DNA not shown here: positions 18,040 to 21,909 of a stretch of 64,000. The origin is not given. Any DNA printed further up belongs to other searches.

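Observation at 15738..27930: Glt/Nfs-type gene order (barrel, barrel, TPR, giant TPR, TPR, mini-protein) headed by a vWA lipoprotein in one co-directional block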

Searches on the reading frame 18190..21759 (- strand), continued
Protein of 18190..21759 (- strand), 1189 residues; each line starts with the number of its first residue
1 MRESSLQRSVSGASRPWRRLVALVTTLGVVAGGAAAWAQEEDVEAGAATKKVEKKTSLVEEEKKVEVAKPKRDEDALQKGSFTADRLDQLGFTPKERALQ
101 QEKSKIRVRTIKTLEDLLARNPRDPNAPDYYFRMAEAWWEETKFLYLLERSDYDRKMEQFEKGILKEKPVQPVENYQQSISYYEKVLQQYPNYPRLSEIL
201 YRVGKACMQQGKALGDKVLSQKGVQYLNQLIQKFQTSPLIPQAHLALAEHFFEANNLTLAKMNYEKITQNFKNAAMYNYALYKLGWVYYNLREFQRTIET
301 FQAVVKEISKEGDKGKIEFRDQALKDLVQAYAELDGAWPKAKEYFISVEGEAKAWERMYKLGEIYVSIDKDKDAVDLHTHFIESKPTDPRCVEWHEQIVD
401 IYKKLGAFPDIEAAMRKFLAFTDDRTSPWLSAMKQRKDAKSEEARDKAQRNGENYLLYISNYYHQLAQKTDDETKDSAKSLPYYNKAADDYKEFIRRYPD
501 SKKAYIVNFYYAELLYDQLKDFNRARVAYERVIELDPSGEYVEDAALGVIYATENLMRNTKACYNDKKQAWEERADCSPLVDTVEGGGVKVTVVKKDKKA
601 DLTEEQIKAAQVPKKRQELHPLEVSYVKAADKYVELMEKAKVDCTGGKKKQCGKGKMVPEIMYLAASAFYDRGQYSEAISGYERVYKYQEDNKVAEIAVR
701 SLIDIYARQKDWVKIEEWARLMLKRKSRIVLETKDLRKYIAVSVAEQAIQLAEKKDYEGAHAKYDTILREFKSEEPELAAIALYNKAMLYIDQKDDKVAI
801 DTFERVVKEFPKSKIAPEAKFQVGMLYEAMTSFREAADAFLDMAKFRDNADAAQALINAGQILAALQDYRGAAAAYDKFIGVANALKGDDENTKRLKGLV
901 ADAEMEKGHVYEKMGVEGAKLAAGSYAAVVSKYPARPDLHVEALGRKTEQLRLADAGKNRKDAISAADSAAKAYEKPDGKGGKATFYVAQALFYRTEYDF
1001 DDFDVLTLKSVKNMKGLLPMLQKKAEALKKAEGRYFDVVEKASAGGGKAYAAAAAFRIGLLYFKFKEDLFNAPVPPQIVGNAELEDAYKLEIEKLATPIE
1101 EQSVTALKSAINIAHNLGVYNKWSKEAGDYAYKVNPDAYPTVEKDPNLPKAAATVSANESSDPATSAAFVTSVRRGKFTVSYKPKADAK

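Call 30: search_protein_families(library=ncbifam, proteins=[L005:3065-3721:+, L005:4216-5943:+, L005:15310-17370:+, L001:3965-6034:+, L003:4604-6328:+, L001:16034-16282:+, L005:6902-7777:+], max_evalue=0.1)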
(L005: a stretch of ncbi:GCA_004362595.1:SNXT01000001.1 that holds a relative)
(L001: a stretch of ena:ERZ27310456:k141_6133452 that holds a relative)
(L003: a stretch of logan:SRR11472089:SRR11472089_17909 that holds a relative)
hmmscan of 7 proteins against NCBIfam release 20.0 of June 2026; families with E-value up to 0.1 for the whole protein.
L005:3065-3721:+ (218 aa): 0 families

L005:4216-5943:+ (575 aa): 0 families

L005:15310-17370:+ (686 aa): 11 families
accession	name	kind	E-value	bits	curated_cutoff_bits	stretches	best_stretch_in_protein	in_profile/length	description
NF033761.1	gliding_GltJ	equivalog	5.5e-46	157.9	450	4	479-683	452-669/671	adventurous gliding motility protein GltJ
NF033768.1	myxo_SS_tail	domain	1e-18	67.2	40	1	598-686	1-92/92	AgmX/PglI C-terminal domain-containing protein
NF033760.1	gliding_GltG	equivalog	3e-11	42.6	650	1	591-686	547-646/650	adventurous gliding motility protein GltG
TIGR02098.1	MJ0042_CXXC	domain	1.4e-06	27.9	20.9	1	1-37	1-37/38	MJ0042-type zinc finger domain-containing protein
TIGR01352.1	tonB_Cterm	subfamily_domain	2.8e-05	24.4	27.1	1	623-670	9-55/76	TonB family protein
NF008975.0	PRK12323.1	equivalog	7.1e-05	21.7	875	1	477-628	384-536/709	DNA polymerase III subunit gamma/tau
TIGR02794.1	tolA_full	equivalog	0.00025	20.4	59.45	1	483-646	156-319/362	cell envelope integrity protein TolA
NF002356.0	PRK01318.2-3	equivalog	0.0041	15.6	460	1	435-540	3-100/627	membrane protein insertase YidC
NF051431.1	Rv0361_Cterm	subfamily_domain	0.0045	17.2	37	1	434-519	2-82/140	Rv0361 family membrane protein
NF004285.1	PRK05696.1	equivalog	0.014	15.1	179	1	431-484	14-54/171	flagellar basal body-associated protein FliL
NF033884.1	conj_TraO_IncI1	equivalog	0.017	14.3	225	1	442-637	3-194/381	conjugal transfer protein TraO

L001:3965-6034:+ (689 aa): 0 families

L003:4604-6328:+ (574 aa): 0 families

L001:16034-16282:+ (82 aa): 0 families

L005:6902-7777:+ (291 aa): 1 family
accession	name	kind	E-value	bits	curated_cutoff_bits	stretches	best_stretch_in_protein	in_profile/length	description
TIGR04565.1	OMP_myx_plus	subfamily_domain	3.6e-23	82.3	60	1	114-291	2-161/161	outer membrane beta-barrel domain-containing protein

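Call 39: find_related_loci(query=A3, collection=genome_contigs, flank=10000)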
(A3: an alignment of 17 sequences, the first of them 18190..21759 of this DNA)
Query A3 (1189 aa) in genome_contigs; peptide patterns used: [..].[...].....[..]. (x = any residue, [..] = any of these).
419 stretches matched a pattern; 410 encode a relative of the query (tblastn E <= 1e-3); the best 80 are kept; 80 distinct loci.
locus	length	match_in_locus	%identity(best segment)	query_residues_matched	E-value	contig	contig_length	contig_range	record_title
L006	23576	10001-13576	94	1-1189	0e+0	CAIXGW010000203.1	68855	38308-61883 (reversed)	MAG: uncultured Myxococcales bacterium isolate ErkenSummer_bin-0937 genome assembly, contig: bin-0937:203/404, whole gen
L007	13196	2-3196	100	125-1189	0e+0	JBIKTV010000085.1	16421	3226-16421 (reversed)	MAG: Myxococcota bacterium isolate ME2015-07-30_3300044647_group6_bin219 Rohwer_bin1498_scaffold_2668_c1, whole genome s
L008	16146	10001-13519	73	17-1186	0e+0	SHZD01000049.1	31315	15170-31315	MAG: Myxococcales bacterium isolate Baikal-deep-G136 BACOMB-C6380, whole genome shotgun sequence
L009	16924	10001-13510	73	22-1182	0e+0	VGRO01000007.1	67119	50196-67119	MAG: Deltaproteobacteria bacterium isolate M_DeepCast_65m_m1_011 M_DeepCast_65m_m1_011_Ga0194120_10000617, whole genome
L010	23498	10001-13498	65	19-1186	0e+0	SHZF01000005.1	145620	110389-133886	MAG: Myxococcales bacterium isolate Baikal-deep-G138 BACOMB-C211, whole genome shotgun sequence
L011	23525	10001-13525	65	15-1187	0e+0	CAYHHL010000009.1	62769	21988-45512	MAG TPA_asm: uncultured Enterobacteriaceae bacterium isolate ERP119702_co1_145 genome assembly, contig: NODE_361_length_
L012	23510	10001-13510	61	19-1188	0e+0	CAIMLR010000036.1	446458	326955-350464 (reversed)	MAG: uncultured Myxococcales bacterium isolate A14_bin-1730 genome assembly, contig: bin-1730:36/50, whole genome shotgu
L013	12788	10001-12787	76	1-926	0e+0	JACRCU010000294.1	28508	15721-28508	MAG: Deltaproteobacteria bacterium isolate NC_groundwater_1654_Pr3_B-0.1um_9_b SR-2_scaffold_141_2141024, whole genome s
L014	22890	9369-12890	60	19-1188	0e+0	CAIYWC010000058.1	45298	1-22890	MAG: uncultured Myxococcales bacterium isolate AlinenLipids_bin-2060 genome assembly, contig: bin-2060:058/236, whole ge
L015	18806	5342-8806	75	36-1188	0e+0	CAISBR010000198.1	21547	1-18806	MAG: uncultured Myxococcales bacterium isolate Ki3-D4_bin-362 genome assembly, contig: bin-362:198/244, whole genome sho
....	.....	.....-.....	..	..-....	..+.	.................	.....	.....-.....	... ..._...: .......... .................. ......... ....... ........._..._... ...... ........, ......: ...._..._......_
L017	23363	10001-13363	57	73-1185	0e+0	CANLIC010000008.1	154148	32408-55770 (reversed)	MAG: Myxococcales bacterium isolate TH-Jun18-32 genome assembly, contig: TH-Jun18-C86, whole genome shotgun sequence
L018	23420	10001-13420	56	72-1186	0e+0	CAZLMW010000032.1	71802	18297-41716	MAG TPA_asm: uncultured Enterobacteriaceae bacterium isolate binchicken_co46_896 genome assembly, contig: NODE_583_lengt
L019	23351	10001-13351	57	73-1184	0e+0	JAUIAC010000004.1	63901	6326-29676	MAG: bacterium isolate 5_bin.26 NODE_579_length_63901_cov_2.983473, whole genome shotgun sequence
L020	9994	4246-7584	56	73-1184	0e+0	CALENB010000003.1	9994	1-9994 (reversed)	MAG TPA_asm: uncultured Myxococcales bacterium isolate ERR2206774_bin.79_CONCOCT_v1.1_MAG genome assembly, contig: ERZ88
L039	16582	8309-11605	38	12-1180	0e+0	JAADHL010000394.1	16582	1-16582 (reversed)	MAG: Deltaproteobacteria bacterium isolate M_MetaBat.191 contig-127_5273, whole genome shotgun sequence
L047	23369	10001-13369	36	12-1189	0e+0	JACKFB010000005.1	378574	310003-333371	MAG: Deltaproteobacteria bacterium isolate HK-STAS-MYXO-49 HK-STAS-MYXO-49_5, whole genome shotgun sequence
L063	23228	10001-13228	35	79-1189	0e+0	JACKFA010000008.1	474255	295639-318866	MAG: Deltaproteobacteria bacterium isolate HK-STAS-MYXO-48 HK-STAS-MYXO-48_8, whole genome shotgun sequence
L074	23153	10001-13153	35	79-1189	0e+0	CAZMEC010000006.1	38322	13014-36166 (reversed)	MAG TPA_asm: uncultured Myxococcales bacterium isolate SRP272421_co1_141 genome assembly, contig: NODE_2060_length_38322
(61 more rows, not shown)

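Call 88: search_protein_families(library=ncbifam, proteins=[L005:7920-9890:+, L005:13472-14842:+, L005:14940-15194:+, L005:6102-6854:+, L003:8055-9974:+, L003:13367-14911:+, L003:15008-15271:+, L039:1125-3488:+], max_evalue=0.0001)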
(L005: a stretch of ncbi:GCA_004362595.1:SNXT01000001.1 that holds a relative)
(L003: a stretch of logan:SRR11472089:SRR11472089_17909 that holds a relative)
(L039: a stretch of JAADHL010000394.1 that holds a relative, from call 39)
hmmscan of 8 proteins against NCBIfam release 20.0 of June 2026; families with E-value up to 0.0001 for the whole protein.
L005:7920-9890:+ (656 aa): 3 families
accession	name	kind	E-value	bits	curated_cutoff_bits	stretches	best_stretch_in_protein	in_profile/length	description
NF033756.1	gliding_GltC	equivalog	1.5e-62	212.3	450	1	103-653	51-619/622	adventurous gliding motility protein GltC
NF040959.1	MamA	equivalog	1.3e-08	34.6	200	0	281-355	30-103/204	magnetosome protein MamA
TIGR02795.1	tol_pal_ybgF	equivalog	1.6e-05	25.5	90.1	0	394-466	34-106/119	tol-pal system protein YbgF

L005:13472-14842:+ (456 aa): 25 families
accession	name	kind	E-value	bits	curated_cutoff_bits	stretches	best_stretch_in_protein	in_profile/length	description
NF033758.1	gliding_GltE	equivalog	1.2e-31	110.2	225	1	50-433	9-393/411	adventurous gliding motility TPR repeat lipoprotein GltE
NF040959.1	MamA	equivalog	1.4e-28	99.8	200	2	110-255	58-203/204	magnetosome protein MamA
TIGR02917.1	PEP_TPR_lipo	equivalog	4.5e-28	97.6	312.2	1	301-408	471-574/899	XrtA/PEP-CTERM system TPR-repeat protein PrsT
TIGR02521.1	type_IV_pilW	equivalog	1.7e-19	70.3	154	1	195-392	35-230/234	type IV pilus biogenesis/stability protein PilW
NF033762.1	social_mot_Tgl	equivalog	9e-17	61.2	225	1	53-249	18-194/252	social motility TPR repeat lipoprotein Tgl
NF052415.1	T3SS_chap_SctY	equivalog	2.9e-14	53.4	70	1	169-233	18-85/106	type III secretion apparatus assembly chaperone SctY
NF047371.1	FlcA_CTERM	equivalog_domain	4.3e-11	42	300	1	119-246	118-246/646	periplasmic flagellar collar protein FlcA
TIGR02552.1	LcrH_SycD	equivalog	4.5e-11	42.6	104.8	1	271-362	28-119/136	SycD/LcrH family type III secretion system chaperone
TIGR00540.1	TPR_hemY_coli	hypoth_equivalog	4.5e-11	42.1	142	1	161-278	265-376/385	heme biosynthesis-associated TPR protein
NF008520.0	PRK11447.1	equivalog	5.5e-11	41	858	0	308-400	616-706/1157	cellulose synthase complex outer membrane protein BcsC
NF033920.0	C39_PA2778_fam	equivalog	3.6e-10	39.7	150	0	156-216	189-249/255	PA2778 family cysteine peptidase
NF008756.0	PRK11788.1-4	equivalog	6.4e-09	35.3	474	1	192-423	108-337/389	lipopolysaccharide assembly protein LapB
NF008757.0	PRK11788.1-5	equivalog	1.1e-08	34.7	363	1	104-244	195-335/388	lipopolysaccharide assembly protein LapB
TIGR03939.1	PGA_TPR_OMP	equivalog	1.5e-08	33.4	366.65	1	114-228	386-502/800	poly-beta-1,6 N-acetyl-D-glucosamine export porin PgaA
NF008391.2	PRK11189.1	equivalog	1.7e-08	34.4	250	0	240-302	80-140/297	lipoprotein NlpI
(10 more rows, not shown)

L005:14940-15194:+ (84 aa): 1 family
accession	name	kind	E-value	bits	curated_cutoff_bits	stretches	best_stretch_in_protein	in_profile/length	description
NF033764.1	gliding_CglF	equivalog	7.6e-07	29.1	90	1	19-80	26-87/88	adventurous gliding motility protein CglF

L005:6102-6854:+ (250 aa): 1 family
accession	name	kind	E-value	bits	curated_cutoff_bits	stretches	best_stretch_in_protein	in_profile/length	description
TIGR04565.1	OMP_myx_plus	subfamily_domain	1.2e-26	93.7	60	1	85-250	2-161/161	outer membrane beta-barrel domain-containing protein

L003:8055-9974:+ (639 aa): 3 families
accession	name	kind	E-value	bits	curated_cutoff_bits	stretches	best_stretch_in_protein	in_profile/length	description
NF033756.1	gliding_GltC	equivalog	2.4e-61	208.3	450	1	108-634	64-619/622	adventurous gliding motility protein GltC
TIGR02795.1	tol_pal_ybgF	equivalog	9.6e-08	32.7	90.1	0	369-438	31-99/119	tol-pal system protein YbgF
TIGR02917.1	PEP_TPR_lipo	equivalog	2.3e-05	22.5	312.2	0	286-331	244-289/899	XrtA/PEP-CTERM system TPR-repeat protein PrsT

L003:13367-14911:+ (514 aa): 20 families
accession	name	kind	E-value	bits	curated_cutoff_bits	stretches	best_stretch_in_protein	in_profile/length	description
NF040959.1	MamA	equivalog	1.3e-24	86.8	200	2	264-410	59-196/204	magnetosome protein MamA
TIGR02917.1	PEP_TPR_lipo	equivalog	2.8e-21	75.2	312.2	3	266-346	727-806/899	XrtA/PEP-CTERM system TPR-repeat protein PrsT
NF033758.1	gliding_GltE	equivalog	3e-18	66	225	1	112-374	73-319/411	adventurous gliding motility TPR repeat lipoprotein GltE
TIGR02521.1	type_IV_pilW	equivalog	7e-17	61.8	154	2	192-340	50-199/234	type IV pilus biogenesis/stability protein PilW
NF002725.1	PRK02603.1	equivalog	5e-14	52.7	143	1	83-207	28-154/173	photosystem I assembly protein Ycf3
TIGR02552.1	LcrH_SycD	equivalog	2e-12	47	104.8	1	102-175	29-102/136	SycD/LcrH family type III secretion system chaperone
NF033762.1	social_mot_Tgl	equivalog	4.7e-12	45.8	225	2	266-335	55-125/252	social motility TPR repeat lipoprotein Tgl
NF008520.0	PRK11447.1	equivalog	2.1e-11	42.4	858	0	99-161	277-339/1157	cellulose synthase complex outer membrane protein BcsC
NF052415.1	T3SS_chap_SctY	equivalog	6e-11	42.8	70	0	273-340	3-71/106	type III secretion apparatus assembly chaperone SctY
NF047507.1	TPR_BatC_Lepto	exception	5e-09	35.9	175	0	63-164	34-135/214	TPR repeat-containing protein BatC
NF033920.0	C39_PA2778_fam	equivalog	5.7e-08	32.5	150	0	102-155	201-254/255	PA2778 family cysteine peptidase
TIGR03939.1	PGA_TPR_OMP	equivalog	8.6e-08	30.9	366.65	0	281-348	91-158/800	poly-beta-1,6 N-acetyl-D-glucosamine export porin PgaA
TIGR00990.1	3a0801s09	subfamily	1.6e-07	30.4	757.25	1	105-263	413-562/615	mitochondrial import receptor subunit TOM70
NF052304.1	CdsG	equivalog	2e-07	31.3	170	0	291-346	23-78/133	CdsG family type III secretion system protein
NF040561.1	PrimPol_Msp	equivalog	3e-07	29.4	200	0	292-392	7-91/515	CRISPR-associated primase-polymerase type A1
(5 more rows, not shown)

L003:15008-15271:+ (87 aa): 1 family
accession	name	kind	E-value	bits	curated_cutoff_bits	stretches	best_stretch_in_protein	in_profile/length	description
NF033764.1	gliding_CglF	equivalog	1.6e-10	40.8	90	1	7-80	9-84/88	adventurous gliding motility protein CglF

L039:1125-3488:+ (788 aa): 1 family
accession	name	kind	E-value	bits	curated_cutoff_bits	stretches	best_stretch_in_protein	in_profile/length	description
NF033662.1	acid_disulf_rpt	repeat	4.3e-14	52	41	2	243-265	6-28/32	acidic double-disulfide repeat-containing protein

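Call 91: find_encoding_contigs(protein=P0096, flank=10000, max_places=1)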
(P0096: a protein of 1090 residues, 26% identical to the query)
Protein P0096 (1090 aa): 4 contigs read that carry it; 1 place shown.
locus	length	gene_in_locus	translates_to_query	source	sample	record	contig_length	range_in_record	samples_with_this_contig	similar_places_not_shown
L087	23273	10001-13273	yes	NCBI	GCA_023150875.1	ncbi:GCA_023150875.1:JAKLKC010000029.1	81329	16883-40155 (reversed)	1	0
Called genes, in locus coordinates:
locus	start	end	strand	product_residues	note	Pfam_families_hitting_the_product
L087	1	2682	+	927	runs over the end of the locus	PF03544:TonB_C, PF13620:CarboxypepD_reg, PF13715:CarbopepD_reg_2, PF07715:Plug (weak), PF00593:TonB_dep_Rec_b-barrel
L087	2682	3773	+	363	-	-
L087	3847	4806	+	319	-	PF18030:Rimk_N, PF14397:ATPgrasp_ST (faint), PF02655:ATP-grasp_3 (weak), PF08443:RimK, PF02955:GSH-S_ATP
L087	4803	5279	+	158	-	PF05618:RimB-like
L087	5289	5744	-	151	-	-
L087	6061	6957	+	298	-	-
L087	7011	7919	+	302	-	-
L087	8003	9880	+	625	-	PF13432:TPR_16 (faint), PF07719:TPR_2 (faint), PF13174:TPR_6 (faint), PF13424:TPR_12 (faint)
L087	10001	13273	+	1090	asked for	PF07719:TPR_2 (faint), PF13424:TPR_12 (faint), PF13428:TPR_14 (faint), PF13432:TPR_16 (faint), PF14559:TPR_19 (faint), PF00515:TPR_1 (faint), PF13181:TPR_8 (faint), PF13174:TPR_6 (weak), +2 more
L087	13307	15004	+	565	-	-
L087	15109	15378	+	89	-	-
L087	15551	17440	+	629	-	PF16697:Yop-YscD_cpl, PF00498:FHA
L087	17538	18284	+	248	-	-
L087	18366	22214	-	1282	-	-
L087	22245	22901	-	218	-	PF01144:CoA_trans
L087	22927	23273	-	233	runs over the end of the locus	PF01144:CoA_trans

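Call 92: find_encoding_contigs(protein=P0102, flank=10000, max_places=1)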
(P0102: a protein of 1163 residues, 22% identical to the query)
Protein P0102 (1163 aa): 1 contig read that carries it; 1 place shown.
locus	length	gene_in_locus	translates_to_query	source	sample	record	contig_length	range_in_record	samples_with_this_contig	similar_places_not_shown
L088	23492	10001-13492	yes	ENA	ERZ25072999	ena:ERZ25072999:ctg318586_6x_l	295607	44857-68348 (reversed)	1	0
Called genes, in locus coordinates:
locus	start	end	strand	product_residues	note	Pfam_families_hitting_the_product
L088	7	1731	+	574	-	PF02384:N6_Mtase, PF05175:MTS (weak), PF07669:Eco57I, PF22837:M_Eco57I_C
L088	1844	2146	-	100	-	PF03330:DPBB_1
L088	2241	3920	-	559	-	PF13435:Cytochrome_C554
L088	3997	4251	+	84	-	PF00886:Ribosomal_S16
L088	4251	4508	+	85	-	PF13083:KH_KhpA-B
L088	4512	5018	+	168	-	PF01782:RimM, PF24986:PRC_RimM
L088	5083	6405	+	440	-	PF01746:tRNA_m1G_MT, PF09936:Methyltrn_RNA_4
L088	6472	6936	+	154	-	PF01245:Ribosomal_L19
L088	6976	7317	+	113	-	PF08378:NERD (weak), PF02021:UPF0102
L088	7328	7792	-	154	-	-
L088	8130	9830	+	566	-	PF13424:TPR_12 (faint)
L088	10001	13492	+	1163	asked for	PF07719:TPR_2 (faint), PF13424:TPR_12 (faint), PF13428:TPR_14 (faint), PF14559:TPR_19 (faint), PF13174:TPR_6 (faint), PF13432:TPR_16 (faint)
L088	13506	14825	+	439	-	PF13431:TPR_17 (faint), PF00515:TPR_1 (faint), PF07719:TPR_2 (faint), PF13181:TPR_8 (faint), PF13424:TPR_12 (faint), PF13428:TPR_14 (faint), PF13432:TPR_16 (faint), PF13414:TPR_11 (faint)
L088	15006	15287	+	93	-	-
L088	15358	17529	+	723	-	PF16697:Yop-YscD_cpl, PF00498:FHA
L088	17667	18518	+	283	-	PF07719:TPR_2 (faint), PF13174:TPR_6 (faint), PF13371:TPR_9 (faint), PF13428:TPR_14 (faint), PF23914:TPR_CcmH_CycH (weak), PF14559:TPR_19 (weak), PF13424:TPR_12 (weak), PF13432:TPR_16 (weak), +8 more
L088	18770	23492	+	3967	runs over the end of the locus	PF00515:TPR_1 (faint), PF07719:TPR_2 (faint), PF13174:TPR_6 (faint), PF13176:TPR_7 (faint), PF13181:TPR_8 (faint), PF13414:TPR_11 (faint), PF13428:TPR_14 (faint), PF13424:TPR_12 (weak), +5 more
